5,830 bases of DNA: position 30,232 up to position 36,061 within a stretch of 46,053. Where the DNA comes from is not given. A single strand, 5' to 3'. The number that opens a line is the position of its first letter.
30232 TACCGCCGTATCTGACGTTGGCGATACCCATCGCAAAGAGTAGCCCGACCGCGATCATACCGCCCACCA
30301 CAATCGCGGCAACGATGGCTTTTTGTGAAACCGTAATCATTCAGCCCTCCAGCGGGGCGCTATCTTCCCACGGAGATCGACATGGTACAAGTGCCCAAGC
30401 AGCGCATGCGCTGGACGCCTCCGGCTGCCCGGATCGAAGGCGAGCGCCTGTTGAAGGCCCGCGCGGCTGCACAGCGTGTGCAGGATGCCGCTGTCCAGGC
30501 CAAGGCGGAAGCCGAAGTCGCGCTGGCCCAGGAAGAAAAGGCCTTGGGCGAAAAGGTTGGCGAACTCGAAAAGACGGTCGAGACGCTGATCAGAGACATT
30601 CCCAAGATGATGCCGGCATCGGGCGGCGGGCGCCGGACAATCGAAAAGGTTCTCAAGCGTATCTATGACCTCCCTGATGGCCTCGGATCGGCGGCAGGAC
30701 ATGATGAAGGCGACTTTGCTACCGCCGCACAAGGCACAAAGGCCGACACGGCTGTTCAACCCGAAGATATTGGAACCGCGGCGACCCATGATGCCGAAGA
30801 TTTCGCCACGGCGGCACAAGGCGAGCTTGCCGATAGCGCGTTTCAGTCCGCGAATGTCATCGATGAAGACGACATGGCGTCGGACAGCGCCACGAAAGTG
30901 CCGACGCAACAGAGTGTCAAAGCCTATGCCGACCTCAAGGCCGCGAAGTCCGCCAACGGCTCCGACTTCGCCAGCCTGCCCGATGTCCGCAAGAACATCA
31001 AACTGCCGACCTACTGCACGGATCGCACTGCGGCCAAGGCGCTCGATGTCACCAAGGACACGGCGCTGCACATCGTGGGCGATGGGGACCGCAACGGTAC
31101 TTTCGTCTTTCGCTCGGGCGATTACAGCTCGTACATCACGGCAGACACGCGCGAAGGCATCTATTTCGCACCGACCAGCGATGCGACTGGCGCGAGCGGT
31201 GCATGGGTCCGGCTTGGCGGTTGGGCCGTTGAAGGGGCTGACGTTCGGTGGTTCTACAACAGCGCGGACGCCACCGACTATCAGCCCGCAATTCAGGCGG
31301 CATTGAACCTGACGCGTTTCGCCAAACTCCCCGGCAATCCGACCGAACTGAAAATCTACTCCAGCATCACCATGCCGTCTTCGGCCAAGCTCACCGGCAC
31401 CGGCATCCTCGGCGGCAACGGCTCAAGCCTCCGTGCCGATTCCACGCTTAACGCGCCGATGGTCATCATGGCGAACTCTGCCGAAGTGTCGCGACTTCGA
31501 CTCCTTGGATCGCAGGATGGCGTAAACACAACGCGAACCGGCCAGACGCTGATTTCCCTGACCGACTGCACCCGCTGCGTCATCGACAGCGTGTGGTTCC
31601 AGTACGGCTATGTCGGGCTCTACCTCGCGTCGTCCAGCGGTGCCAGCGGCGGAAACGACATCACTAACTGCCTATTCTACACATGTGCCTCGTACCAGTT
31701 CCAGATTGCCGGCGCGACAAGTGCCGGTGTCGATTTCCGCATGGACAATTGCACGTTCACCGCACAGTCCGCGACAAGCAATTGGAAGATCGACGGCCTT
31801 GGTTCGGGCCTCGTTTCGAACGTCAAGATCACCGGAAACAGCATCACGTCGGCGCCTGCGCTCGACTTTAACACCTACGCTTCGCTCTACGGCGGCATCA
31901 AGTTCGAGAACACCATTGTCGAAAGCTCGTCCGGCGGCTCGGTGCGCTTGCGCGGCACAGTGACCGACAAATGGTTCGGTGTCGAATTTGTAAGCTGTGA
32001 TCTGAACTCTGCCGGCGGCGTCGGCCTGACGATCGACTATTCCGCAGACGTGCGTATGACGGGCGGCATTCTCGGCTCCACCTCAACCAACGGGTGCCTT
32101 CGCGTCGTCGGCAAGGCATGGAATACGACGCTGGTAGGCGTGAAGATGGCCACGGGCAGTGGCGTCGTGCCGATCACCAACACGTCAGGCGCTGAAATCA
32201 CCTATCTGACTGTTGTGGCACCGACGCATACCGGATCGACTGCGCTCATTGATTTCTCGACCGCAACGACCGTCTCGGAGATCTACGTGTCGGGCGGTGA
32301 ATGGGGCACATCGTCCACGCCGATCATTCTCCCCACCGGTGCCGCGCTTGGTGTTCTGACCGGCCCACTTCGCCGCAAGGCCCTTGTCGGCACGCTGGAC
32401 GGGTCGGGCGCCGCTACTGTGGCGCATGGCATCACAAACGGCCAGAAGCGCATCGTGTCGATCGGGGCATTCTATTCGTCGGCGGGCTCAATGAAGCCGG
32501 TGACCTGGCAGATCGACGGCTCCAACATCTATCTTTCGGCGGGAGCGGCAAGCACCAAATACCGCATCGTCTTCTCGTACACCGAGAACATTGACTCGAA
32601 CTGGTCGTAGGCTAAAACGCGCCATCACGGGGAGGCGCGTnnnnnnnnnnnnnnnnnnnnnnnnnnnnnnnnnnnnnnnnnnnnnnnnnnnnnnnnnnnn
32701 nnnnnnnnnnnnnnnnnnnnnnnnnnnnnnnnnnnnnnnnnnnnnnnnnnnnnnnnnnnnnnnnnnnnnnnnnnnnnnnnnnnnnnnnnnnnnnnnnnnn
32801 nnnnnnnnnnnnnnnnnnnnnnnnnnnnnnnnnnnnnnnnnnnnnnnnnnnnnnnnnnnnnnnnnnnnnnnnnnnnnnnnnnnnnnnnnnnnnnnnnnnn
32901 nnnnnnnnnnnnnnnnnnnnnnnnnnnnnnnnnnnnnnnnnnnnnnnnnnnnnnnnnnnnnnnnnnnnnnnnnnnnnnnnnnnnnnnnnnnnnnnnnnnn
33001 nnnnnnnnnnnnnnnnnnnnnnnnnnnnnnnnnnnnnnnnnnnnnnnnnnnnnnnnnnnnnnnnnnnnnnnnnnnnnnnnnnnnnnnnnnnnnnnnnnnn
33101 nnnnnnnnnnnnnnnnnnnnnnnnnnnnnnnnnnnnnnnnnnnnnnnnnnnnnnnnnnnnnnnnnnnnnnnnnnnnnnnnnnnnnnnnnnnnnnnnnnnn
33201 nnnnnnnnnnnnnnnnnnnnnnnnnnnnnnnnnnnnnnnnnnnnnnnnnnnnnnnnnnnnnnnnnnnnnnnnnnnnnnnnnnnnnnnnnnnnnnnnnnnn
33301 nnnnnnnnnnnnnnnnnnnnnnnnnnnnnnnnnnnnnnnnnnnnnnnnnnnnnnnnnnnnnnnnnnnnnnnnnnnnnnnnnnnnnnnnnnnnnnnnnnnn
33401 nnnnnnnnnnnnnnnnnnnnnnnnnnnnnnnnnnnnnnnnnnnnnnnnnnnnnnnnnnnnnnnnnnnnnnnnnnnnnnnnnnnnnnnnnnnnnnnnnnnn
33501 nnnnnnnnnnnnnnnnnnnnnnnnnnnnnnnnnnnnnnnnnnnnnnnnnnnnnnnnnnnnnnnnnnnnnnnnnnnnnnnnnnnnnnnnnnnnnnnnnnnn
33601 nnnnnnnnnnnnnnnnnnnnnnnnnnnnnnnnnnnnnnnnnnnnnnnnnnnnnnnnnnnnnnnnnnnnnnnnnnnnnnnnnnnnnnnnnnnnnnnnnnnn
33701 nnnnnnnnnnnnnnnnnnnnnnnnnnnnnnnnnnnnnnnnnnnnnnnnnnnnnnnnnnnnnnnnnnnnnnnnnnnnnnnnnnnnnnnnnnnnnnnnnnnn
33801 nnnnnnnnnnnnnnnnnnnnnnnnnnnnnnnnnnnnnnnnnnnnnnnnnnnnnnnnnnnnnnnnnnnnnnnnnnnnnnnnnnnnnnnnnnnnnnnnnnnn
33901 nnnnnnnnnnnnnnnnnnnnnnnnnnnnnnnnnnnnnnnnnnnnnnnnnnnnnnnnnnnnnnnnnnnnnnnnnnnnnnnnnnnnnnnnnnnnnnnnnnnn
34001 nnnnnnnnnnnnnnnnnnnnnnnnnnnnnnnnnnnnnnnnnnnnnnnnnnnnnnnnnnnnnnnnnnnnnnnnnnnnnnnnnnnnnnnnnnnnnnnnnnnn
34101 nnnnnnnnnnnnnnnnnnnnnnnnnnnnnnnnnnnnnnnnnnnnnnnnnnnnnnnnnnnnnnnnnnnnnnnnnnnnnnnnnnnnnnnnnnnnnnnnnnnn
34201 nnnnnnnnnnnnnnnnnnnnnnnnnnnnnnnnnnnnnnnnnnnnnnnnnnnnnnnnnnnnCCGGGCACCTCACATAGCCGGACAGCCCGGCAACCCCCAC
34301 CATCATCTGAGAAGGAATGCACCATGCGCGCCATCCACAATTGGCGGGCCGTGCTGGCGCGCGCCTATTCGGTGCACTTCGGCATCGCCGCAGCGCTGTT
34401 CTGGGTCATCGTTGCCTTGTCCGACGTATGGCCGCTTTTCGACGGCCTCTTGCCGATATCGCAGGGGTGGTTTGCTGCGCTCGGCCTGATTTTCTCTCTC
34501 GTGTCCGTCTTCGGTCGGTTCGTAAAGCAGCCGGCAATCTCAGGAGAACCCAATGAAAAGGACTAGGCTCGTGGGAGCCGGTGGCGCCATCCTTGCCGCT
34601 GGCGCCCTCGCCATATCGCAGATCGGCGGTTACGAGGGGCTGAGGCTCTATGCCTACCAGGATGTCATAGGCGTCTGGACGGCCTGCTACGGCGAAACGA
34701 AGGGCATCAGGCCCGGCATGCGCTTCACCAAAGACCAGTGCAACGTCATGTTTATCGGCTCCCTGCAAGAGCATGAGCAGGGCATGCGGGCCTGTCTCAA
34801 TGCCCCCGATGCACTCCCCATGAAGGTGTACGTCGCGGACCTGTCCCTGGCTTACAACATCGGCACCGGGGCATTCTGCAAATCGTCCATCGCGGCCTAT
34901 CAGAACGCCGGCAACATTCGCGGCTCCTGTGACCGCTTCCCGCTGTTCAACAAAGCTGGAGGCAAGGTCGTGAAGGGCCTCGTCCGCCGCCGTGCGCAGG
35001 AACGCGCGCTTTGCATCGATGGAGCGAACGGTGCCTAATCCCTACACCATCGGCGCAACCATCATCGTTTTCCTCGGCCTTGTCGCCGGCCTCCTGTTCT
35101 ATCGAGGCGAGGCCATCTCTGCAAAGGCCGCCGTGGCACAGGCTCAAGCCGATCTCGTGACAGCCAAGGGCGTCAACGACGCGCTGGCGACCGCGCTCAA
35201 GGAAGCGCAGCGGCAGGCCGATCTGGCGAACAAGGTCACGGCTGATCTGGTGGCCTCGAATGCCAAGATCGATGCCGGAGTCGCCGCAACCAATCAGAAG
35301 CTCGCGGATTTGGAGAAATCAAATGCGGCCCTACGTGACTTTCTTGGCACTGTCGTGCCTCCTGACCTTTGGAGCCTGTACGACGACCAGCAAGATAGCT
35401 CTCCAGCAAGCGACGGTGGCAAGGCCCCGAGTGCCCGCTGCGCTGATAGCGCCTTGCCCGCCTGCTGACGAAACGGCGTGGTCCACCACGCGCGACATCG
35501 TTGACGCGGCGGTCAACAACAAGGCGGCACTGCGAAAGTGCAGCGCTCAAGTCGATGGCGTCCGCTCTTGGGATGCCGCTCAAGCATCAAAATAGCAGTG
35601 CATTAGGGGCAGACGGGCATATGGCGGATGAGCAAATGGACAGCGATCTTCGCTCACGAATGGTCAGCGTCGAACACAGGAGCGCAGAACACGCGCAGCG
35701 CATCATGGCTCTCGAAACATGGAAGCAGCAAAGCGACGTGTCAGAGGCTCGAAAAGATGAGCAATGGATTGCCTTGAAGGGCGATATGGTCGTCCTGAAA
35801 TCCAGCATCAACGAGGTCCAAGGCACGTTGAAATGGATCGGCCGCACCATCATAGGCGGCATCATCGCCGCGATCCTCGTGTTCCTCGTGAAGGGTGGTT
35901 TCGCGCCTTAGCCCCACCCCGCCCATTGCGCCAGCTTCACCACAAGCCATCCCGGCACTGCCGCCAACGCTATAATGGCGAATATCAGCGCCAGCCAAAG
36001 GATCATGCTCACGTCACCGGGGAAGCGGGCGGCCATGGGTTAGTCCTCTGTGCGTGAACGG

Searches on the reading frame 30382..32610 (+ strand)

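Call 70: search_protein_families(library=phrogs, proteins=[window:30382-32610:+], max_evalue=0.001)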
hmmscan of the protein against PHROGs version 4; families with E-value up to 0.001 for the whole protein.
window:30382-32610:+ (742 aa): 1 family
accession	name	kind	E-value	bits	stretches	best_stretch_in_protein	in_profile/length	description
phrog_6813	-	unknown function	3.6e-08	33.1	1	103-191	128-213/907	-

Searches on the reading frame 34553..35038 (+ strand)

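Call 10: search_protein_families(library=pfam, proteins=[window:34553-35038:+], max_evalue=0.01)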
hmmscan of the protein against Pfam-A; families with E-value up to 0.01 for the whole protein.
window:34553-35038:+ (161 aa): 1 family
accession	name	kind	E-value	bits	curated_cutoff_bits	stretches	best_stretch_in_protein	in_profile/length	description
PF00959.24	Phage_lysozyme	-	2.3e-34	118.8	22.3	1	27-150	3-125/125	Phage lysozyme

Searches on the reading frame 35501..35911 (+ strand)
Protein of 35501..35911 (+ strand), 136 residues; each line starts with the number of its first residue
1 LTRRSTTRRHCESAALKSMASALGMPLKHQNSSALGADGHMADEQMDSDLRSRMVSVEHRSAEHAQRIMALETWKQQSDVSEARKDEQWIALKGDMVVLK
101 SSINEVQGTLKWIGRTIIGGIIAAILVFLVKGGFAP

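Call 10: search_protein_families(library=pfam, proteins=[window:35501-35911:+], max_evalue=0.01)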
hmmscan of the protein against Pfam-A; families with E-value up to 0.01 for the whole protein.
window:35501-35911:+ (136 aa): 1 family
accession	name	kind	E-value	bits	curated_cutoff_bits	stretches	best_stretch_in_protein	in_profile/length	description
PF10779.14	XhlA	-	1e-07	32.4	34.7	1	98-128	36-66/67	Haemolysin XhlA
